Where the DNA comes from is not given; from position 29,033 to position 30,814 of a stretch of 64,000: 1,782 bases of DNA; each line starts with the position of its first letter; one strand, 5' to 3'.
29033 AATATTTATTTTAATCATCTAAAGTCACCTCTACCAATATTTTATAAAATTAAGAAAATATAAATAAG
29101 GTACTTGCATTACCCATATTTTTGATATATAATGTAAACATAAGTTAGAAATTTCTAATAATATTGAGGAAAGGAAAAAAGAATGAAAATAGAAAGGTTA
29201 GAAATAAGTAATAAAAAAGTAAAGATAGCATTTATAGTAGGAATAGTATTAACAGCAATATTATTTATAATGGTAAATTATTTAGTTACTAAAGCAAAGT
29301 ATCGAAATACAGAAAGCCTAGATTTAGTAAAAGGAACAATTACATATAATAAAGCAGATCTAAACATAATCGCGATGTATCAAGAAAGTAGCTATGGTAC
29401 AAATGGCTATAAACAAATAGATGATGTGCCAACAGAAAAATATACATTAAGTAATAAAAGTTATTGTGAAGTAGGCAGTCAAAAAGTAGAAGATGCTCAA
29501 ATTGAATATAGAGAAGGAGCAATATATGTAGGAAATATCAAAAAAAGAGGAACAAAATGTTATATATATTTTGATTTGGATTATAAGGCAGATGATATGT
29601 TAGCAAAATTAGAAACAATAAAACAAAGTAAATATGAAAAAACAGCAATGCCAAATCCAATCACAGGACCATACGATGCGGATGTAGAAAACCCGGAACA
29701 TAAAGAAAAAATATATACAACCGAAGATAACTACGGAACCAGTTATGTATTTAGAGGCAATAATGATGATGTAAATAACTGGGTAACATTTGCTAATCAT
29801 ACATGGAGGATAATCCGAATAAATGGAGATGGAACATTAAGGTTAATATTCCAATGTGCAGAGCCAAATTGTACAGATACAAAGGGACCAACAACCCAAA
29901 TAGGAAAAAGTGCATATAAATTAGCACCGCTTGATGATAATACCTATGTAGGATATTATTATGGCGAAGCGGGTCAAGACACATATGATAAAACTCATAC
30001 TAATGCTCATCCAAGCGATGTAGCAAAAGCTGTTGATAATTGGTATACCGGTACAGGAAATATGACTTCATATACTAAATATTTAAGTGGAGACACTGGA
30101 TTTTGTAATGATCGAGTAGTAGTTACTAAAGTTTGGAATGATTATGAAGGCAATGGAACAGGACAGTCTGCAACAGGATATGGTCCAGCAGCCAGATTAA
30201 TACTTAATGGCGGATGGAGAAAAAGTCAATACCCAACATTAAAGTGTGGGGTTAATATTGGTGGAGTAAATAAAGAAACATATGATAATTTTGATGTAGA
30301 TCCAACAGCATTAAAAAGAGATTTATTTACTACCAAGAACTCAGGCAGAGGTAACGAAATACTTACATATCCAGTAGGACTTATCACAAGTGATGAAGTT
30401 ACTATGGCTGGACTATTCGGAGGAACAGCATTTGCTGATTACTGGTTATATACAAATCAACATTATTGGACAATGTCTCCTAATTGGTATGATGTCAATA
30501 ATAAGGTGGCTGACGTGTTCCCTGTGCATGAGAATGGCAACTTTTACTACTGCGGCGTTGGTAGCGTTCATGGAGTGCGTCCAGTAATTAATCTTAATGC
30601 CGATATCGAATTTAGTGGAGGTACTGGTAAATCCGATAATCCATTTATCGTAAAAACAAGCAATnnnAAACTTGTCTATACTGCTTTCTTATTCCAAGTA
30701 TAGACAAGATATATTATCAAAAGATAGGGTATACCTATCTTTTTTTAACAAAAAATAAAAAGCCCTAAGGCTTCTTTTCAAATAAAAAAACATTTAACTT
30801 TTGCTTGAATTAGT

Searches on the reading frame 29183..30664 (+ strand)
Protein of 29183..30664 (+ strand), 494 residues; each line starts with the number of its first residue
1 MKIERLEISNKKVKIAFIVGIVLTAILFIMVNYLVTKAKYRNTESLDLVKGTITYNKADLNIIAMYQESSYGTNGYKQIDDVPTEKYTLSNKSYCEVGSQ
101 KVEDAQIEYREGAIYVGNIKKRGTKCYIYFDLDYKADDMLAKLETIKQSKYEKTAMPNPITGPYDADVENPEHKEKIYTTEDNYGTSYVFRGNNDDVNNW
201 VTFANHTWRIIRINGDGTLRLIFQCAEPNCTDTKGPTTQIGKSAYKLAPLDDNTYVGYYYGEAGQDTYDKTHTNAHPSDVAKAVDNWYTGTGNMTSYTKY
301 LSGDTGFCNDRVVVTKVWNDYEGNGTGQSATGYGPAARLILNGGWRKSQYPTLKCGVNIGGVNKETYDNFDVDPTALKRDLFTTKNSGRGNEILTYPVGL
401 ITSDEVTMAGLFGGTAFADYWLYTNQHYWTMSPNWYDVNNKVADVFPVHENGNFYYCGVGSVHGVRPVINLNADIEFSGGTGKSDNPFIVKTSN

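Call 8: search_protein_families(library=pfam, proteins=[window:29183-30664:+], max_evalue=1)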
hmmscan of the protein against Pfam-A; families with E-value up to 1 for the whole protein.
window:29183-30664:+ (494 aa): 1 family
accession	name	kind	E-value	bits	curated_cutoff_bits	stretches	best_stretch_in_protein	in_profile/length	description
PF06941.18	NT5C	-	0.14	12.4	24.8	1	128-179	4-55/180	5' nucleotidase, deoxy (Pyrimidine), cytosolic type C protein (NT5C)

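Call 35: find_related_loci(query=A2, collection=viral_contigs, flank=10000)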
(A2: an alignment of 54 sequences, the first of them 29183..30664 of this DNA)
Query A2 (494 aa) in viral_contigs; peptide patterns used: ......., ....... (x = any residue, [..] = any of these).
123 stretches matched a pattern; 2 encode a relative of the query (tblastn E <= 1e-3); 2 distinct loci.
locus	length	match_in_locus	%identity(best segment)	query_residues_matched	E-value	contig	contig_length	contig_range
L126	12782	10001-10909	33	172-490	2e-34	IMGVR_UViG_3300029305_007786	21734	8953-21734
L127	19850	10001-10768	29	187-490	2e-16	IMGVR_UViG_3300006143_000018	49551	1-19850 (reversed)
